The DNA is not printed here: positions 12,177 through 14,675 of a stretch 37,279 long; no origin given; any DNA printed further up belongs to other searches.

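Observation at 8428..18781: Emb-like tandem array of four giant GT-C membrane proteins, three with an extracytoplasmic PA14-like module ahead of the catalytic core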

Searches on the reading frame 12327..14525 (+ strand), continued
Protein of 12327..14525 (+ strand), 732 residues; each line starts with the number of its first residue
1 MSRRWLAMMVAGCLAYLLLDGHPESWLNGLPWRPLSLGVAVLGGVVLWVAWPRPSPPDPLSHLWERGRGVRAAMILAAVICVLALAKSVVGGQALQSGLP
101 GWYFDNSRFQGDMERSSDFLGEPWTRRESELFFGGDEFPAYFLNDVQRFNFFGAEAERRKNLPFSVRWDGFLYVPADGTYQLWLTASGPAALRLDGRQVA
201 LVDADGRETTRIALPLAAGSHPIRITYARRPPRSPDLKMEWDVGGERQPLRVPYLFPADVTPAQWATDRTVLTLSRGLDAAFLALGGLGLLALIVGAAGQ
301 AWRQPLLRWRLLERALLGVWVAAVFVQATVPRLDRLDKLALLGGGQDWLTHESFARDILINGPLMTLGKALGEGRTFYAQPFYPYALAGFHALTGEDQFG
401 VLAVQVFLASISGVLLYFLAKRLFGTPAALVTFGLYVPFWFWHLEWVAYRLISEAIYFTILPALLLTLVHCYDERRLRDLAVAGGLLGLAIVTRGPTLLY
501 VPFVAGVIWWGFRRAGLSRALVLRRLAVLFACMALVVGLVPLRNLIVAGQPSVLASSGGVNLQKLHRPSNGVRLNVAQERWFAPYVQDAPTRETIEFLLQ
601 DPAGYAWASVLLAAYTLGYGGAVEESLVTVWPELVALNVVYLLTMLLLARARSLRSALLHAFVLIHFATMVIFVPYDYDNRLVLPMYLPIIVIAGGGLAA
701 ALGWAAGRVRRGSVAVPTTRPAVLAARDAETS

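Call 62: search_protein_families(library=pfam, alignment_id=A7, max_evalue=0.001)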
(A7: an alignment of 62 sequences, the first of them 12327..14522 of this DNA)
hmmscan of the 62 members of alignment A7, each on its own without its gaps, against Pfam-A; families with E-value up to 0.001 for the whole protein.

A. member 1, window:12327-14522:+ (732 aa): 2 families
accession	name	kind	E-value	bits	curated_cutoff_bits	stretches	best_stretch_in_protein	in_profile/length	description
PF13231.12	PMT_2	-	1.4e-10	42.1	26.1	1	381-533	4-154/160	Dolichyl-phosphate-mannose-protein mannosyltransferase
PF07691.17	PA14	-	5.6e-10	39.6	24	1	97-241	3-133/147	PA14 domain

B. families by the number of members that match (of 62 scanned): 2 families
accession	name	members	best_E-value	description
PF13231.12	PMT_2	54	2.5e-15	Dolichyl-phosphate-mannose-protein mannosyltransferase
PF07691.17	PA14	10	7.4e-12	PA14 domain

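Call 68: search_protein_families(library=pfam, proteins=[L023:1379-3394:+, L023:3324-5351:+, L023:6153-7838:+, L023:7835-9763:-, L023:9746-11881:+, L023:11835-13790:-, L023:13260-14630:+, L023:14627-15727:-, L023:14780-16696:+, L023:17414-20119:+], max_evalue=0.001)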
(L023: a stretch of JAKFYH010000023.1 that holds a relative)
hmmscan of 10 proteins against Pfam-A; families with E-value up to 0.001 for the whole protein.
L023:1379-3394:+ (671 aa): 4 families
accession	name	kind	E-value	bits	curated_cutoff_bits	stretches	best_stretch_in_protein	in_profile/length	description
PF02698.23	DUF218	-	6.4e-28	97.8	27.6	1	509-660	1-132/133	DUF218 domain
PF13692.12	Glyco_trans_1_4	-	1.3e-13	51.8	27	1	279-413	2-141/142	Glycosyl transferases group 1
PF00534.26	Glycos_transf_1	-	6.5e-07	29.5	26.4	1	280-415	17-159/172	Glycosyl transferases group 1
PF13524.12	Glyco_trans_1_2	-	4.5e-06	27.1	25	1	294-438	4-141/144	Glycosyl transferase-like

L023:3324-5351:+ (675 aa): 3 families
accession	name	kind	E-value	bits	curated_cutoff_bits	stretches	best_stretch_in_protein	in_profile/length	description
PF00733.27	Asn_synthase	-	6.7e-107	358.6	21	1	288-665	2-354/354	Asparagine synthase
PF13537.11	GATase_7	-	1.7e-43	147.9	25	1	91-209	2-122/123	Glutamine amidotransferase domain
PF13522.11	GATase_6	-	6.3e-41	139.9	27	1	80-204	7-130/130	Glutamine amidotransferase domain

L023:6153-7838:+ (561 aa): 1 family
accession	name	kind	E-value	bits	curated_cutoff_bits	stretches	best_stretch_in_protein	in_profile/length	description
PF00953.26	Glycos_transf_4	-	3.3e-32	112.1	27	1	140-287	3-157/160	Glycosyl transferase family 4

L023:7835-9763:- (642 aa): 1 family
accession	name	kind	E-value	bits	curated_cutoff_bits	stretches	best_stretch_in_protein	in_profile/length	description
PF13231.12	PMT_2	-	4.3e-12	47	26.1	1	62-213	1-154/160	Dolichyl-phosphate-mannose-protein mannosyltransferase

L023:9746-11881:+ (711 aa): 1 family
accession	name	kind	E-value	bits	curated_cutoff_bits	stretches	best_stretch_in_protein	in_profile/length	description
PF13231.12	PMT_2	-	3.8e-10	40.6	26.1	1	372-528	4-154/160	Dolichyl-phosphate-mannose-protein mannosyltransferase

L023:11835-13790:- (651 aa): 0 families

L023:13260-14630:+ (456 aa): 4 families
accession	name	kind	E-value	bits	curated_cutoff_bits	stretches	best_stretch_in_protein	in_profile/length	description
PF16363.11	GDP_Man_Dehyd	-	1.1e-130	436.4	27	1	137-441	1-332/332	GDP-mannose 4,6 dehydratase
PF01370.27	Epimerase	-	9.4e-68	228.6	20.9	1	136-374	1-240/240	NAD dependent epimerase/dehydratase family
PF04321.23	RmlD_sub_bind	-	2.6e-06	27.1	27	1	135-297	2-143/287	RmlD substrate binding domain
PF05368.20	NmrA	-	4.2e-06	27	27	1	133-203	2-71/298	NmrA-like family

L023:14627-15727:- (366 aa): 10 families
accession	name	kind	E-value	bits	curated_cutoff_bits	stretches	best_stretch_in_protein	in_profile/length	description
PF01266.30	DAO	-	5.9e-63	214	27.9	1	5-359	1-352/353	FAD dependent oxidoreductase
PF12831.13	FAD_oxidored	-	3.4e-09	36.9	27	1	5-138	1-127/416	FAD dependent oxidoreductase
PF13450.12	NAD_binding_8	-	5.5e-09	36.6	21.9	1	8-51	1-45/68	NAD(P)-binding Rossmann-like domain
PF03486.20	HI0933_like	-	4.3e-07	30.1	50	1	5-41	2-38/244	HI0933-like protein Rossmann domain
PF01494.25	FAD_binding_3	-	2.8e-06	27.3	22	1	4-39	2-37/349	FAD binding domain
PF00890.30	FAD_binding_2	-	3.6e-06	26.9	20.4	1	5-52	1-47/414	FAD binding domain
PF00070.33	Pyr_redox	-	1.6e-05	25.8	22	1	6-40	2-36/82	Pyridine nucleotide-disulphide oxidoreductase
PF07992.20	Pyr_redox_2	-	6.3e-05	23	26.1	1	5-43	144-182/291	Pyridine nucleotide-disulphide oxidoreductase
PF01134.28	GIDA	-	0.0001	21.9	22.1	1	5-41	1-29/391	Glucose inhibited division protein A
PF01946.23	Thi4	-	0.00038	20.2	26.2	1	2-39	16-54/235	Thi4 family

L023:14780-16696:+ (638 aa): 0 families

L023:17414-20119:+ (901 aa): 0 families

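Call 88: find_encoding_contigs(protein=P0113, flank=10000, max_places=1)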
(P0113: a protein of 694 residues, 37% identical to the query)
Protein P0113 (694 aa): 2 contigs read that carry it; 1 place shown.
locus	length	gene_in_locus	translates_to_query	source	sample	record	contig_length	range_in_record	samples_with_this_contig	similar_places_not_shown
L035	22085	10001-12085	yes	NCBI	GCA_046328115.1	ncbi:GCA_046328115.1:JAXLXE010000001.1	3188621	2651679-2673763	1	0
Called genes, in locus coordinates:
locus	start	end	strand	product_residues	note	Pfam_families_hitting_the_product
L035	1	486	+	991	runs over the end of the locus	PF01590:GAF, PF13185:GAF_2, PF13492:GAF_3, PF01590:GAF, PF13185:GAF_2, PF13492:GAF_3, PF00512:HisKA, PF02518:HATPase_c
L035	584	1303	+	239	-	PF00072:Response_reg, PF00486:Trans_reg_C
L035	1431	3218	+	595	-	PF09852:DUF2079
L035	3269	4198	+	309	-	PF06029:AlkA_N (weak), PF00730:HhH-GPD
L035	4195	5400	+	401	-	PF07005:SBD_N, PF17042:NBD_C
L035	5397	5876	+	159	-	PF10604:Polyketide_cyc2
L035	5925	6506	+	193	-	-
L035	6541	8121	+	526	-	PF00581:Rhodanese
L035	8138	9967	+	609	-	PF09852:DUF2079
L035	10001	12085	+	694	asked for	PF13231:PMT_2 (weak)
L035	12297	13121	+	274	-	-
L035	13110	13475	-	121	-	PF04892:VanZ-LLP1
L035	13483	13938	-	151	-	PF04892:VanZ-LLP1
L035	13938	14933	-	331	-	PF01073:3Beta_HSD, PF01370:Epimerase, PF02719:Polysacc_synt_2, PF04321:RmlD_sub_bind, PF13460:NAD_binding_10 (weak), PF16363:GDP_Man_Dehyd, PF07993:NAD_binding_4, PF02719:Polysacc_synt_2 (weak)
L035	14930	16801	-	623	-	PF00953:Glycos_transf_4, PF13727:CoA_binding_3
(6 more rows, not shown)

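Call 89: find_encoding_contigs(protein=P0079, flank=10000, max_places=1)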
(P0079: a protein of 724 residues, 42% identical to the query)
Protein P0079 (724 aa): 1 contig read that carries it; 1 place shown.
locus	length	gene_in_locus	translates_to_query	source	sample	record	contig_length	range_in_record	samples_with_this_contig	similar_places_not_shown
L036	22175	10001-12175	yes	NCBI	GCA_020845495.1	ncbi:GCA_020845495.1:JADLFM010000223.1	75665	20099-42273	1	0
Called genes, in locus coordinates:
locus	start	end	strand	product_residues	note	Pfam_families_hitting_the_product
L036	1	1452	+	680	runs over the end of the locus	PF03190:Thioredox_DsbH, PF13899:Thioredoxin_7, PF13098:Thioredoxin_2 (weak)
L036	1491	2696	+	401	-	PF13367:PrsW-protease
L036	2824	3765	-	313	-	PF01073:3Beta_HSD, PF01370:Epimerase, PF02719:Polysacc_synt_2, PF04321:RmlD_sub_bind, PF07993:NAD_binding_4, PF13460:NAD_binding_10, PF16363:GDP_Man_Dehyd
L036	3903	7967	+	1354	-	PF13231:PMT_2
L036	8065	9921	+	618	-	PF09852:DUF2079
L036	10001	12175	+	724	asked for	PF07691:PA14 (weak), PF13231:PMT_2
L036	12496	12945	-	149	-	PF04892:VanZ-LLP1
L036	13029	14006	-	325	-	PF01073:3Beta_HSD, PF01370:Epimerase, PF02719:Polysacc_synt_2, PF04321:RmlD_sub_bind, PF13460:NAD_binding_10, PF16363:GDP_Man_Dehyd, PF07993:NAD_binding_4 (weak)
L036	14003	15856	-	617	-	PF00953:Glycos_transf_4, PF13727:CoA_binding_3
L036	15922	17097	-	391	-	PF13439:Glyco_transf_4, PF13477:Glyco_trans_4_2, PF13579:Glyco_trans_4_4, PF00534:Glycos_transf_1, PF13692:Glyco_trans_1_4, PF13524:Glyco_trans_1_2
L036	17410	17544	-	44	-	-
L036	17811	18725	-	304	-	-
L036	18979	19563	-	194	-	-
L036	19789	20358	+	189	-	PF12802:MarR_2, PF01047:MarR (weak), PF13463:HTH_27 (weak)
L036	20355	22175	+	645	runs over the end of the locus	PF00654:Voltage_CLC, PF00571:CBS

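Call 90: find_encoding_contigs(protein=P0043, flank=10000, max_places=1)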
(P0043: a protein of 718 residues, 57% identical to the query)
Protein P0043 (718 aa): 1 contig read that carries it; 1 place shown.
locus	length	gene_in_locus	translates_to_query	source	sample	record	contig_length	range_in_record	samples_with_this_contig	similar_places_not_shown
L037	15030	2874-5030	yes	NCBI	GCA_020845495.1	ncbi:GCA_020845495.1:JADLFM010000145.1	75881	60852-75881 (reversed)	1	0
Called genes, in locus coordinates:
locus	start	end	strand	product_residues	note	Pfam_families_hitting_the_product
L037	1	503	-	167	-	?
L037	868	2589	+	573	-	PF13231:PMT_2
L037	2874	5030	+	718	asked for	PF07691:PA14, PF13231:PMT_2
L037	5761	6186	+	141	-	PF01476:LysM, PF23473:LysM3_LYK4_5 (weak)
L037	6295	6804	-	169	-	PF02870:Methyltransf_1N, PF01035:DNA_binding_1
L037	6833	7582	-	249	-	-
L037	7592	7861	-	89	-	-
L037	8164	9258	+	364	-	PF02615:Ldh_2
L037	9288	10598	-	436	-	PF05977:MFS_3, PF07690:MFS_1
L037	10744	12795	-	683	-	PF00990:GGDEF, PF00563:EAL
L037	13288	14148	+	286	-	PF00581:Rhodanese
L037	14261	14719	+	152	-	PF01592:NifU_N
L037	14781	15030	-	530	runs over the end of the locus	PF13231:PMT_2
